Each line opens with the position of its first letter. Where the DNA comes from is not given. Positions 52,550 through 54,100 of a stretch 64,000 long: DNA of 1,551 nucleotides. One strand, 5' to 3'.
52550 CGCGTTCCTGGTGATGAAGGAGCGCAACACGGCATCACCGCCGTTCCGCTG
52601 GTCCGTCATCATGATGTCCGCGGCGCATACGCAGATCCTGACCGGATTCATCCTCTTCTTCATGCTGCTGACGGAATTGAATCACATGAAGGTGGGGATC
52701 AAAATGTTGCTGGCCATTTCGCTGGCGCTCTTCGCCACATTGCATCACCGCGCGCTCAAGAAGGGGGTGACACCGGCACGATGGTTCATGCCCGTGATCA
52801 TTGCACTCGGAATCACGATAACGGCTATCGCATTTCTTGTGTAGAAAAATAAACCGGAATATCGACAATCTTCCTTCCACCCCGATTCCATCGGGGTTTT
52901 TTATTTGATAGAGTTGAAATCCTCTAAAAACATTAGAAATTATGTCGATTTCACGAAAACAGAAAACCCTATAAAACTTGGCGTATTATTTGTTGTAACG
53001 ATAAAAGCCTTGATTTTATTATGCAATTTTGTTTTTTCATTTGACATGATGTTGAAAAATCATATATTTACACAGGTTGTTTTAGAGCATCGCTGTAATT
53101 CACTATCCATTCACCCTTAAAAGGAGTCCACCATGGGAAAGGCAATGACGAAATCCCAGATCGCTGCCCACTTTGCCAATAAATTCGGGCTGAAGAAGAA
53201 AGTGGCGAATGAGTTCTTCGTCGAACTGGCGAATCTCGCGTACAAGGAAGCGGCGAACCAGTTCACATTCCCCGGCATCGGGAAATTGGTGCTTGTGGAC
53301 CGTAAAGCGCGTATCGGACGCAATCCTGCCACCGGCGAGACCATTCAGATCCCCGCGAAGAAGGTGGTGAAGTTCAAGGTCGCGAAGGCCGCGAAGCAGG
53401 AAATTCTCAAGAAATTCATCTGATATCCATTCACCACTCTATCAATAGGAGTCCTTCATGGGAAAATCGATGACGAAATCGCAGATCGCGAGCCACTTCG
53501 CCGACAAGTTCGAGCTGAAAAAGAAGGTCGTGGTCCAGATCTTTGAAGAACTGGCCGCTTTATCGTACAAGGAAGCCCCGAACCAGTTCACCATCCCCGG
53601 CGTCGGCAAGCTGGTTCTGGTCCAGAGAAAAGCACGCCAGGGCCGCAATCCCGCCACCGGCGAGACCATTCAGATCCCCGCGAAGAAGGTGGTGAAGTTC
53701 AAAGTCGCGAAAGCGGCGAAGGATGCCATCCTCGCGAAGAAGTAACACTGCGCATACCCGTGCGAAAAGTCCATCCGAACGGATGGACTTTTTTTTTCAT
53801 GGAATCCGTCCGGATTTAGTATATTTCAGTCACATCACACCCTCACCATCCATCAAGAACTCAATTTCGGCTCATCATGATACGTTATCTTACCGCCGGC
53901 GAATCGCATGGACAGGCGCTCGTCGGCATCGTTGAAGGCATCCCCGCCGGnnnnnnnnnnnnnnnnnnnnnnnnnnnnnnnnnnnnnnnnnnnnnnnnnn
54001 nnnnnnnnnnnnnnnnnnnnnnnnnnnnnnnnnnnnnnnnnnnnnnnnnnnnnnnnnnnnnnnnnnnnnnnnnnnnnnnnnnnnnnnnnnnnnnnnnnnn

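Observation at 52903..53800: Tandem HU paralogs with a 49-nt identical tract (gene conversion) behind an AT-rich promoter island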

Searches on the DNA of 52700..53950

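Call 49: search_rna_families(source=window, start=52700, end=53950, threshold=evalue, max_evalue=1)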
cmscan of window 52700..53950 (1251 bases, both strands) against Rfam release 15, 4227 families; matches with E-value up to 1: 2.
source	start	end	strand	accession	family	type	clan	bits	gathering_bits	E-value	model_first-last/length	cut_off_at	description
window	52845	52901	+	RF02701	PsrR1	Gene; sRNA;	-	20.1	42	0.59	1-79/79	no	Photosynthesis regulatory RNA1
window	52869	52905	+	RF02837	anti-hemB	Gene; sRNA;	-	16.2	49.5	0.78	1-81/81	no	Burkholderia RNA 7 (anti-hemB)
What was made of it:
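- No Rfam match in 52700-53950 reaches a meaningful score; the best has E=0.59 and lies in the upstream terminator (call 49).
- Tried and rejected: Rfam found nothing meaningful (call 49).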
